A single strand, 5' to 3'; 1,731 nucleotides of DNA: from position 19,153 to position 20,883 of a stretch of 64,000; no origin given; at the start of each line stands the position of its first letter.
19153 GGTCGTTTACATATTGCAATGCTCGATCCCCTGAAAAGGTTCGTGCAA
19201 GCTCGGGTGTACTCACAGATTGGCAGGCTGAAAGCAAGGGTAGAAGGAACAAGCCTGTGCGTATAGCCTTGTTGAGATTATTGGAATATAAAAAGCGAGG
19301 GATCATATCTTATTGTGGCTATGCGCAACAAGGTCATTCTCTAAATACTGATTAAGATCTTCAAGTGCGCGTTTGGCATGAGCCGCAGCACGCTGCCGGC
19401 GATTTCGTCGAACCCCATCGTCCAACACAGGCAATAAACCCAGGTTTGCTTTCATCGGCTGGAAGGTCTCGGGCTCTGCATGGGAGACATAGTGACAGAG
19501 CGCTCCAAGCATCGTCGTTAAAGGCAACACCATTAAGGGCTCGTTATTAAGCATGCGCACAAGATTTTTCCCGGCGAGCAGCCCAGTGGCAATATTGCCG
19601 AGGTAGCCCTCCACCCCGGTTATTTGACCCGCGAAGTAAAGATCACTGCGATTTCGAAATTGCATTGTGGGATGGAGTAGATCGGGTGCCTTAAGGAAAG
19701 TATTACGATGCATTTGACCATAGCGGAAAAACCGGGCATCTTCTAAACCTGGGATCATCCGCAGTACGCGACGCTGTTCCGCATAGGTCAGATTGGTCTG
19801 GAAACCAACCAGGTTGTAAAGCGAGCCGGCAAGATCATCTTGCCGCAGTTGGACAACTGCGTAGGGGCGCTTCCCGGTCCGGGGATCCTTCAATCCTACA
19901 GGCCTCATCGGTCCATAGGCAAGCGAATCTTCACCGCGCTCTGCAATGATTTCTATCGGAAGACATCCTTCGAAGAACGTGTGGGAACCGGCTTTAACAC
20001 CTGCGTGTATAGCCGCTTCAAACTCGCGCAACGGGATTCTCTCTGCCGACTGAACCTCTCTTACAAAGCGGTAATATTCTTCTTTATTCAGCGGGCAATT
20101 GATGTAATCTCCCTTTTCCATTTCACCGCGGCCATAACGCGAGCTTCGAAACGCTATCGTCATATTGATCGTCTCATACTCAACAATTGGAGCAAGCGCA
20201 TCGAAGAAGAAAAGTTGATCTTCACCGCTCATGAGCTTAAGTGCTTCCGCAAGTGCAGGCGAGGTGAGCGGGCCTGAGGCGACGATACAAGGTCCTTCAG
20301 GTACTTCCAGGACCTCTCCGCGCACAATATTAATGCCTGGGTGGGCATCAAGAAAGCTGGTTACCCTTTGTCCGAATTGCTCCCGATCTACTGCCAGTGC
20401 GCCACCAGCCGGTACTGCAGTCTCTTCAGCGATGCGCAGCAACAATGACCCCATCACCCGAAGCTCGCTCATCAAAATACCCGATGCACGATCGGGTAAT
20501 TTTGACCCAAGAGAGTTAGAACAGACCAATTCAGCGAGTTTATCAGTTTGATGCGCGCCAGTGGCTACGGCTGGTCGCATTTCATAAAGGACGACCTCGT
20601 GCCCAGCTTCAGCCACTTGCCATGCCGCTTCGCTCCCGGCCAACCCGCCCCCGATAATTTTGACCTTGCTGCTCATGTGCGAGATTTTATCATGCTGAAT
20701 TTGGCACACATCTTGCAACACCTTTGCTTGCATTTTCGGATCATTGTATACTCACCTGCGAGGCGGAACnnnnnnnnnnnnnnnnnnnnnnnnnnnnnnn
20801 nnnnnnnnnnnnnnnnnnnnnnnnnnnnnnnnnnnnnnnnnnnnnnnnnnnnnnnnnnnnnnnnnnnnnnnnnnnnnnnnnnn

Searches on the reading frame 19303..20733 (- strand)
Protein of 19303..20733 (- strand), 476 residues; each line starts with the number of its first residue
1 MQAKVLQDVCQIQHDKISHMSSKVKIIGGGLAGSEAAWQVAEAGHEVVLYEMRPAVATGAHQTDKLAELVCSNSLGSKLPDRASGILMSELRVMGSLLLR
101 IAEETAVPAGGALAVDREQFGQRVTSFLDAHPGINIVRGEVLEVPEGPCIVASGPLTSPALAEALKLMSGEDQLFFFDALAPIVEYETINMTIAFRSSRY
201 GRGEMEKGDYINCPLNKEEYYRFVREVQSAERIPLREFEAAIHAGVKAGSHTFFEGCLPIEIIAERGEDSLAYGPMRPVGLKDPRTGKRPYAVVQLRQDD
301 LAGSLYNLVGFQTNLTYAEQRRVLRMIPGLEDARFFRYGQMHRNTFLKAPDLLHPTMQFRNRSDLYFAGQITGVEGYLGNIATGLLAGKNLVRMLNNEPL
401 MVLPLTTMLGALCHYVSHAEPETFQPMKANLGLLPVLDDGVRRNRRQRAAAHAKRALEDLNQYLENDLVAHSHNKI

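Call 8: search_protein_families(library=ncbifam, proteins=[window:19303-20733:-])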
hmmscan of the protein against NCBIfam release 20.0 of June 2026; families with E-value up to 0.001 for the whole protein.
window:19303-20733:- (476 aa): 13 families
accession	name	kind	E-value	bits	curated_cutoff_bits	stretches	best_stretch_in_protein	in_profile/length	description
NF003739.0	PRK05335.1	equivalog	5.8e-185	615.2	262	1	20-466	2-437/441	methylenetetrahydrofolate--tRNA-(uracil(54)-C(5))-methyltransferase (FADH(2)-oxidizing) TrmFO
TIGR00137.1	gid_trmFO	equivalog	6.7e-179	595.2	428.65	1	23-464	2-430/433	FADH(2)-oxidizing methylenetetrahydrofolate--tRNA-(uracil(54)-C(5))-methyltransferase TrmFO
TIGR00136.1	mnmG_gidA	equivalog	6.5e-18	64.4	524.85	1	307-403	302-397/616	tRNA uridine-5-carboxymethylaminomethyl(34) synthesis enzyme MnmG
TIGR03197.1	MnmC_Cterm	equivalog_domain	1.9e-06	27.2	174.2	1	24-60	2-38/400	FAD-dependent 5-carboxymethylaminomethyl-2-thiouridine(34) oxidoreductase MnmC1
NF002480.1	PRK01747.1-1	equivalog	5.5e-06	25.1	540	1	14-60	241-287/645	bifunctional tRNA (5-methylaminomethyl-2-thiouridine)(34)-methyltransferase MnmC2/FAD-dependent 5-carboxymethylaminomethyl-2-thiouridine(34)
NF009410.0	PRK12771.1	subfamily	1.6e-05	23.7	516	1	18-55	135-172/566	NAD(P)-binding protein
NF045599.1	bili_reduct_long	exception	3.1e-05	22.4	750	1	19-63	502-546/641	bilirubin reductase, long form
NF041087.1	bile_acid_BaiCD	equivalog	8.6e-05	20.8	825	1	19-53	378-412/642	bile acid Fe-S flavoenzyme BaiCD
NF040770.1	hetero_SS_HdrA2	exception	9.5e-05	20.7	1100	1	14-58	132-176/777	CoB-CoM heterodisulfide reductase HdrA2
TIGR03467.1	HpnE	equivalog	0.00014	21.4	283.05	1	24-56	1-33/430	hydroxysqualene dehydroxylase HpnE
TIGR03997.1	mycofact_OYE_2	equivalog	0.00014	20.4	793.15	1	20-55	378-413/645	mycofactocin system FadH/OYE family oxidoreductase 2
NF005560.0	PRK07233.1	equivalog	0.00023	20.1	252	1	23-55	2-34/435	hypothetical protein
TIGR02352.1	thiamin_ThiO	equivalog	0.00061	19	250.8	0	24-60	1-36/351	glycine oxidase ThiO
